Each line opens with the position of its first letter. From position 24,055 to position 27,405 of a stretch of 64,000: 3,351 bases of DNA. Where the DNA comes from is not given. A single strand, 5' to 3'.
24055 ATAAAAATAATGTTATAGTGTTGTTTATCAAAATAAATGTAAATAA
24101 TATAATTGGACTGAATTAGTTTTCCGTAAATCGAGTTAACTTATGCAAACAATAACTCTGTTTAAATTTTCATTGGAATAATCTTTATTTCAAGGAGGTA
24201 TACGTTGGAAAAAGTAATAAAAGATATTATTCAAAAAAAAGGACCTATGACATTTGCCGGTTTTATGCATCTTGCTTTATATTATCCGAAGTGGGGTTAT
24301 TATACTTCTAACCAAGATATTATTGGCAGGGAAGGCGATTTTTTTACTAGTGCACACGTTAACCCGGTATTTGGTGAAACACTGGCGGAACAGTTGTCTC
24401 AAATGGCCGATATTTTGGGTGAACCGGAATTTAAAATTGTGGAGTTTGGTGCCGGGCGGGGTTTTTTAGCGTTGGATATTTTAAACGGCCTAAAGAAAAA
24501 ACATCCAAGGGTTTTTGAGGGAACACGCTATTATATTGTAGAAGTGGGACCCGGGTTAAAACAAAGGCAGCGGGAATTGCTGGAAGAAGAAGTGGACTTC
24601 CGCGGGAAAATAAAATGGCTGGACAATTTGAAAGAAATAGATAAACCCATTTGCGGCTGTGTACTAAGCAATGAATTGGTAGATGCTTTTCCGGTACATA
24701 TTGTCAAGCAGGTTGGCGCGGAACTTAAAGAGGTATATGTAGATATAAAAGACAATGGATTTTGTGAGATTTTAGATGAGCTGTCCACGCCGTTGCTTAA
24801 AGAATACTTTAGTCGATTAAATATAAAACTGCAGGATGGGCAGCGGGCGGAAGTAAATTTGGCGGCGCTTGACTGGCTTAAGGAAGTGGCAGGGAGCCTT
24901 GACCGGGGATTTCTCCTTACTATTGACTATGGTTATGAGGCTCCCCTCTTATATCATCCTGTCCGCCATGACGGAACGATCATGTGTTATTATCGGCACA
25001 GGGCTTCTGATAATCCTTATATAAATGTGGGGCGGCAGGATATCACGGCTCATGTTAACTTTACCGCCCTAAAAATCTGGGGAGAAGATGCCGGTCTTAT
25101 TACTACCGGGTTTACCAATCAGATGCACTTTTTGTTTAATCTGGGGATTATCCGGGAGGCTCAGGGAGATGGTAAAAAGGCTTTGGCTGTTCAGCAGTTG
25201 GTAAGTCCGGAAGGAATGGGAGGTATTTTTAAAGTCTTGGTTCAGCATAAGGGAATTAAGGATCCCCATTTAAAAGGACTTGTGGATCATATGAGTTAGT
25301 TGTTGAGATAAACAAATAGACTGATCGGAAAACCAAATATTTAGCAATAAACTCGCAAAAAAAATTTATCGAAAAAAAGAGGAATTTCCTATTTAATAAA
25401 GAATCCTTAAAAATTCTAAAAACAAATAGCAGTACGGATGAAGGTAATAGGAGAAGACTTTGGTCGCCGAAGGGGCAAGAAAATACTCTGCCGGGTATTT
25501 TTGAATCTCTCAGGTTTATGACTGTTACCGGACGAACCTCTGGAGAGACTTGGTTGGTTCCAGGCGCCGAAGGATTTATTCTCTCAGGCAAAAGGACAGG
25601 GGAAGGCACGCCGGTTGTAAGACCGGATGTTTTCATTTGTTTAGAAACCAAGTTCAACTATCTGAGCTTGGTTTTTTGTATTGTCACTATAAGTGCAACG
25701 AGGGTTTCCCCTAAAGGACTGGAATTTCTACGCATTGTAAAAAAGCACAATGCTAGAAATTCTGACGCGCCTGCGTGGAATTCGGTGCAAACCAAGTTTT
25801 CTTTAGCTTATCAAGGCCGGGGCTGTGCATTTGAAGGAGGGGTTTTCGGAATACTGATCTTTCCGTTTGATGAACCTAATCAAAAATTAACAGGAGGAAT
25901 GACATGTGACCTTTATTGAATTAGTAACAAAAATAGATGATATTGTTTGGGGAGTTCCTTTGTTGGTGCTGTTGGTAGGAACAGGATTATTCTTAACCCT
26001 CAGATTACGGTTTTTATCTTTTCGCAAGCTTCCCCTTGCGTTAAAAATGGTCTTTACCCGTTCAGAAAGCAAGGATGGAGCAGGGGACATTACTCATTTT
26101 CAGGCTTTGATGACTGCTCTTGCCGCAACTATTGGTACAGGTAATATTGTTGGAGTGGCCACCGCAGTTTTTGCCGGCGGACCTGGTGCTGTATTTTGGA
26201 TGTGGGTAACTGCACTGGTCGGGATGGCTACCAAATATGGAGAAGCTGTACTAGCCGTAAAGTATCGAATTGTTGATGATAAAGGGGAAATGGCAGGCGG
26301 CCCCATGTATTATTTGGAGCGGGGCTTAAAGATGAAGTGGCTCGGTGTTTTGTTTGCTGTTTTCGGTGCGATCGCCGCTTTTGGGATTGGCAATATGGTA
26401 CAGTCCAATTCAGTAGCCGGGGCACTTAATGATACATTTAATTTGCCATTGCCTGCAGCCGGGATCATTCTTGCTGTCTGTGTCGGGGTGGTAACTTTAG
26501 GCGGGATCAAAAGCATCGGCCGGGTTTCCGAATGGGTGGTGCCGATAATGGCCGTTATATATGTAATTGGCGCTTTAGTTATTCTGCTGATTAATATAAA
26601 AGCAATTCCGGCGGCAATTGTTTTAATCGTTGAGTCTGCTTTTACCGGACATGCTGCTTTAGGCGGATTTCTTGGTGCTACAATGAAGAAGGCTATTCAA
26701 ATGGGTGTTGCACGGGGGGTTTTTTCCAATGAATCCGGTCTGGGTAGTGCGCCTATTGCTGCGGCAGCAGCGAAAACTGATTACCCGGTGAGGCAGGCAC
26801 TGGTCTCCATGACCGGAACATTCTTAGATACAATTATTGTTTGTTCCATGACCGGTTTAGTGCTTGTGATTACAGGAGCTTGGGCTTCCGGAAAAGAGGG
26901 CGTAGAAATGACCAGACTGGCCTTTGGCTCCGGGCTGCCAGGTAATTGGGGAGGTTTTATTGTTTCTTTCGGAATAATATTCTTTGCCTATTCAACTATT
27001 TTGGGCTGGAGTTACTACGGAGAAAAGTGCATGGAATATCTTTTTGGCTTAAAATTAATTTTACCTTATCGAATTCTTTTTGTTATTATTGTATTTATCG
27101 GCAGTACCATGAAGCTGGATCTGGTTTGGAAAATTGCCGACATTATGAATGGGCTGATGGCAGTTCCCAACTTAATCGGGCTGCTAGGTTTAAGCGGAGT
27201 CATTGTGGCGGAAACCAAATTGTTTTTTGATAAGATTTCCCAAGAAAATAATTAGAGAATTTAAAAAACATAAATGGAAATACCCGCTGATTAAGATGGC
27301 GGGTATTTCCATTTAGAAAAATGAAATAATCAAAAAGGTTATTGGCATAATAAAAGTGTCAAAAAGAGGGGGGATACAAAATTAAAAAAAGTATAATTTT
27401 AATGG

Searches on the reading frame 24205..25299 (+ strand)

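Call 35: search_protein_families(library=pfam, proteins=[window:24205-25299:+])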
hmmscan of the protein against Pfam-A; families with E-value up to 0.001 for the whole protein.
window:24205-25299:+ (364 aa): 1 family
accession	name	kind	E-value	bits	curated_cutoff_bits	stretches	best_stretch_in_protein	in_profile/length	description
PF02636.23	Methyltransf_28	-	1.8e-69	234.4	23.3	1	59-303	1-248/249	Putative S-adenosyl-L-methionine-dependent methyltransferase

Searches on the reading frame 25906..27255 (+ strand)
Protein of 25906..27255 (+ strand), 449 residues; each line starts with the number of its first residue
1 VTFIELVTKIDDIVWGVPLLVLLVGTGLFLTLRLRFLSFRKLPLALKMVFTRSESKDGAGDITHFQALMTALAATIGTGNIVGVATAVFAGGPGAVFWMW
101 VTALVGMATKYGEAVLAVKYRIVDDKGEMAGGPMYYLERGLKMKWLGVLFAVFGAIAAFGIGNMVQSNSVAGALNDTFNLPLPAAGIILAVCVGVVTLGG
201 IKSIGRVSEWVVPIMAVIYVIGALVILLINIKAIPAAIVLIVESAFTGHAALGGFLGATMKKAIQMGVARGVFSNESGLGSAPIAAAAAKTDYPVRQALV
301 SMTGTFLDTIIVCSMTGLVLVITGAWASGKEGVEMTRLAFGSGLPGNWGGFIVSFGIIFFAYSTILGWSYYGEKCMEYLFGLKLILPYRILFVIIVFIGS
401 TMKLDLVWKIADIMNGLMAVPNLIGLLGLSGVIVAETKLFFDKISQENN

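Call 35: search_protein_families(library=pfam, proteins=[window:25906-27255:+])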
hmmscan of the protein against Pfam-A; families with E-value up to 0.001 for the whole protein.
window:25906-27255:+ (449 aa): 1 family
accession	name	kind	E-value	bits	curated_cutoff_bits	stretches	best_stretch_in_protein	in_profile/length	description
PF01235.23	Na_Ala_symp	-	9.6e-148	493.1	24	1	53-447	4-386/392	Sodium:alanine symporter family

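Call 59: find_homologous_proteins(query=window:25906-27255:+, max_evalue=1e-150)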
Query window:25906-27255:+ (449 aa): 5512 proteins with E <= 1e-150 among 8000 candidates; the best 120 are listed.
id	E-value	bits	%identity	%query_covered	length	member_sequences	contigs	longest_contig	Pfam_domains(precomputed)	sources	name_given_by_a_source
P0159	1.6e-282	955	100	100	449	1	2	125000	PF01235.24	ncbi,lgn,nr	ncbi:MAG: sodium:alanine symporter family protein [Desulfitobacteriaceae bacterium]|nr:sodium:alanin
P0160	6.2e-267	904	95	100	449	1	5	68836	PF01235.24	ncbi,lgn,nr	ncbi:MAG: alanine/glycine:cation symporter family protein [Bacillota bacterium]|nr:sodium:alanine sy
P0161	1.5e-266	902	94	100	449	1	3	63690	PF01235.24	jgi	jgi:AGCS family alanine or glycine:cation symporter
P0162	1.8e-208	711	74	100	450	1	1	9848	PF01235.24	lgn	-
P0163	3.4e-206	703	74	100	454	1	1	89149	PF01235.24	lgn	-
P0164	3.3e-192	657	68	99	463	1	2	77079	PF01235.24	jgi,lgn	-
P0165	6.8e-191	653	68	99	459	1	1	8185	PF01235.24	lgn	-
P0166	9.7e-191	653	68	98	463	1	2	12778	PF01235.24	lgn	-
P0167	1.0e-189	649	68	99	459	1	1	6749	PF01235.24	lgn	-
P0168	2.0e-189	648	68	99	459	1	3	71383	PF01235.24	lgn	-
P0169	4.7e-189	647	69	98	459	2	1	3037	PF01235.24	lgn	-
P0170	1.6e-188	645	67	99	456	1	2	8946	PF01235.24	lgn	-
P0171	5.5e-188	643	68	99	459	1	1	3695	PF01235.24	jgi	-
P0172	6.6e-188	643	67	98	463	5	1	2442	PF01235.24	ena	-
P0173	1.3e-187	642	69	98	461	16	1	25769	PF01235.24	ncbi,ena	-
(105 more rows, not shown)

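Call 61: find_encoding_contigs(protein=P0160, flank=2000, max_places=2)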
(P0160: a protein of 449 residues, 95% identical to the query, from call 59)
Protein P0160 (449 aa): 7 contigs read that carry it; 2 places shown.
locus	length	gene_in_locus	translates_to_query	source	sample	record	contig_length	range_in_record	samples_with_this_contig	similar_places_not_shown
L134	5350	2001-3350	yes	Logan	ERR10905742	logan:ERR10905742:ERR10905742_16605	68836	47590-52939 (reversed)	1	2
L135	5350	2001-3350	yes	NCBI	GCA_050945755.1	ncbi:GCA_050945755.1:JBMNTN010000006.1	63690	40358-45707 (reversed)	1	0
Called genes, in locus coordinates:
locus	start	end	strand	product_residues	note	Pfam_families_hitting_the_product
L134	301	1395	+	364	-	PF02636:Methyltransf_28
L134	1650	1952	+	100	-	-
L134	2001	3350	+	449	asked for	PF01235:Na_Ala_symp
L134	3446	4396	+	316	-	PF01471:PG_binding_1, PF03734:YkuD, PF01471:PG_binding_1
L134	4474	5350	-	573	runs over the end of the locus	PF00501:AMP-binding, PF13193:AMP-binding_C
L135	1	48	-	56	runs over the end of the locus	-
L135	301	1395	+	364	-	PF02636:Methyltransf_28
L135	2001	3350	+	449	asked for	PF01235:Na_Ala_symp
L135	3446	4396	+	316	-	PF01471:PG_binding_1, PF03734:YkuD, PF01471:PG_binding_1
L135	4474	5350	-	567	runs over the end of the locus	PF00501:AMP-binding, PF13193:AMP-binding_C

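Call 62: find_encoding_contigs(protein=P0163, flank=2000, max_places=1)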
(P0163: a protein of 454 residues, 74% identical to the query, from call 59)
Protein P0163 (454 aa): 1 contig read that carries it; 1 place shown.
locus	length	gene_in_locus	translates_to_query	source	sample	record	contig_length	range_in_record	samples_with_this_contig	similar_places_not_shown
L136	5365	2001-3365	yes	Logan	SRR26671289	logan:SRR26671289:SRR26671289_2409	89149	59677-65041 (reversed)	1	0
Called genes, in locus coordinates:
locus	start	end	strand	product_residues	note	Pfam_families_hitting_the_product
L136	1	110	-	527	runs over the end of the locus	PF03323:GerA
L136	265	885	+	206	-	PF27299:TP0873_N, PF26154:DUF8042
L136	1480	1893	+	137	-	PF02550:AcetylCoA_hydro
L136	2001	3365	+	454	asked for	PF01235:Na_Ala_symp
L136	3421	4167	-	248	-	PF02654:CobS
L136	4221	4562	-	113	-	-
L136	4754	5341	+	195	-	PF09335:VTT_dom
